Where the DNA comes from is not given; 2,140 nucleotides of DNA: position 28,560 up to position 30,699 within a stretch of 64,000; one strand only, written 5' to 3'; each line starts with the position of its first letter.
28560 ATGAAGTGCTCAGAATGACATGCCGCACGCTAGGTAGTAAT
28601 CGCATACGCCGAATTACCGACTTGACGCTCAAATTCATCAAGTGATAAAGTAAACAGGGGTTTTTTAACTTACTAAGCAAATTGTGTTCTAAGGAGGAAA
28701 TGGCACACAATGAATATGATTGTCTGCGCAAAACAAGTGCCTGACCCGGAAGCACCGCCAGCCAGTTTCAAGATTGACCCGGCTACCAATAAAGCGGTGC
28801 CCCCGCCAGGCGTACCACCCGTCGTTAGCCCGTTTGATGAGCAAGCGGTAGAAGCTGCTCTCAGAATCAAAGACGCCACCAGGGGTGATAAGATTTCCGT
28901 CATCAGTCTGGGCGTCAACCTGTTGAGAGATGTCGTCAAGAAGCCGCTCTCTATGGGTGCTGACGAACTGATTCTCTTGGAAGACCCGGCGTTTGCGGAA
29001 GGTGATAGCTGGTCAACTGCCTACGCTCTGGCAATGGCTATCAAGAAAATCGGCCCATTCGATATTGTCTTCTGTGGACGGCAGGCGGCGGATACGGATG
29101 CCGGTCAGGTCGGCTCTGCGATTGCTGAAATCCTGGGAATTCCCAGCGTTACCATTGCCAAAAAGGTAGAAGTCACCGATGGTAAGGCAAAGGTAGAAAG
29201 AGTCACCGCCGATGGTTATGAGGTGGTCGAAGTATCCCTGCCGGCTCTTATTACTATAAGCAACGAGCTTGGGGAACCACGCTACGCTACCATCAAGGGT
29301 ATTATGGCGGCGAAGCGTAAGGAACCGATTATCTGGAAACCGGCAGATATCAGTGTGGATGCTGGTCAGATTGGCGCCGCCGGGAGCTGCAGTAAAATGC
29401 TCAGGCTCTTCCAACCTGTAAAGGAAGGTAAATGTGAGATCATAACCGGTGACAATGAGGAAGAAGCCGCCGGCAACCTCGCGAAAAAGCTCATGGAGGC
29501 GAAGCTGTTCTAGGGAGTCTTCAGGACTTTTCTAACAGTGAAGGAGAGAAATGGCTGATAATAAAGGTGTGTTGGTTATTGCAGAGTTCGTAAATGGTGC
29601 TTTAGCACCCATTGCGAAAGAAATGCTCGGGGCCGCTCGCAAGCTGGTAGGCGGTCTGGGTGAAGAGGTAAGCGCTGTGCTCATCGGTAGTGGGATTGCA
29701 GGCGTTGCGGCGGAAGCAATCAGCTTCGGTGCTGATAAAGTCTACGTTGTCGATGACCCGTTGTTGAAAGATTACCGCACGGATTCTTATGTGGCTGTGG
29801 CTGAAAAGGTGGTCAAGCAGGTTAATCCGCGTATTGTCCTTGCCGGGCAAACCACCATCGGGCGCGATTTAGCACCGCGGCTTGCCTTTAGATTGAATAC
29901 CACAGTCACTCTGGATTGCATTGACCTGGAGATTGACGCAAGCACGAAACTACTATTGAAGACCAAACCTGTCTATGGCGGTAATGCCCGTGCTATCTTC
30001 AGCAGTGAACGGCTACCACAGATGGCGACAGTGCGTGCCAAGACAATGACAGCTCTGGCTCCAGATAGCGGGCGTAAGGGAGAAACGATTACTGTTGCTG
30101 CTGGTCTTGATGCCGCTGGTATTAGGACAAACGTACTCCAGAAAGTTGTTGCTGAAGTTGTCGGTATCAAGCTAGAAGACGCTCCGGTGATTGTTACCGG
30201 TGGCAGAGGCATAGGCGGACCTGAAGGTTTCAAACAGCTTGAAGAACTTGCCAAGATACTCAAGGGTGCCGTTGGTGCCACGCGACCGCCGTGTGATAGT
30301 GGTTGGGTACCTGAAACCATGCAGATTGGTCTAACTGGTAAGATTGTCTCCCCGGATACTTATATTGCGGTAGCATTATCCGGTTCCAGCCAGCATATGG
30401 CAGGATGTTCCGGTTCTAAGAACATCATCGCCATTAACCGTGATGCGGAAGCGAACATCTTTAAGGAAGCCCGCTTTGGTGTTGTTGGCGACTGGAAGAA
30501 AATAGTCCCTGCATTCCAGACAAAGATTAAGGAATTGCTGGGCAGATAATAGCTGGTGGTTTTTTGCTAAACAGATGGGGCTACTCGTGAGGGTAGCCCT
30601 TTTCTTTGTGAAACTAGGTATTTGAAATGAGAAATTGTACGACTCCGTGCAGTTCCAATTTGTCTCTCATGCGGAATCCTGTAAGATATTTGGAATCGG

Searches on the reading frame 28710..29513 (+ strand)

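Call 60: search_protein_families(library=pfam, proteins=[window:28710-29513:+], max_evalue=0.00001)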
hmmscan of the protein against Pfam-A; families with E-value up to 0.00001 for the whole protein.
window:28710-29513:+ (267 aa): 1 family
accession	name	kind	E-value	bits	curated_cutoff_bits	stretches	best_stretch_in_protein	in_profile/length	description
PF01012.27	ETF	-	3.9e-37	128.3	26.7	1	38-213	12-180/181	Electron transfer flavoprotein domain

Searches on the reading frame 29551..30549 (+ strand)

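Call 60: search_protein_families(library=pfam, proteins=[window:29551-30549:+], max_evalue=0.00001)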
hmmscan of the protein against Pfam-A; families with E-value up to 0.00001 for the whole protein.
window:29551-30549:+ (332 aa): 2 families
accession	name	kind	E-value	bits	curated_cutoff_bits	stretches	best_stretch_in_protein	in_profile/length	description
PF01012.27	ETF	-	5.1e-43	147.4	26.7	1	7-184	1-178/181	Electron transfer flavoprotein domain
PF00766.25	ETF_alpha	-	1.3e-30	105.6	27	1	207-286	1-80/81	Electron transfer flavoprotein FAD-binding domain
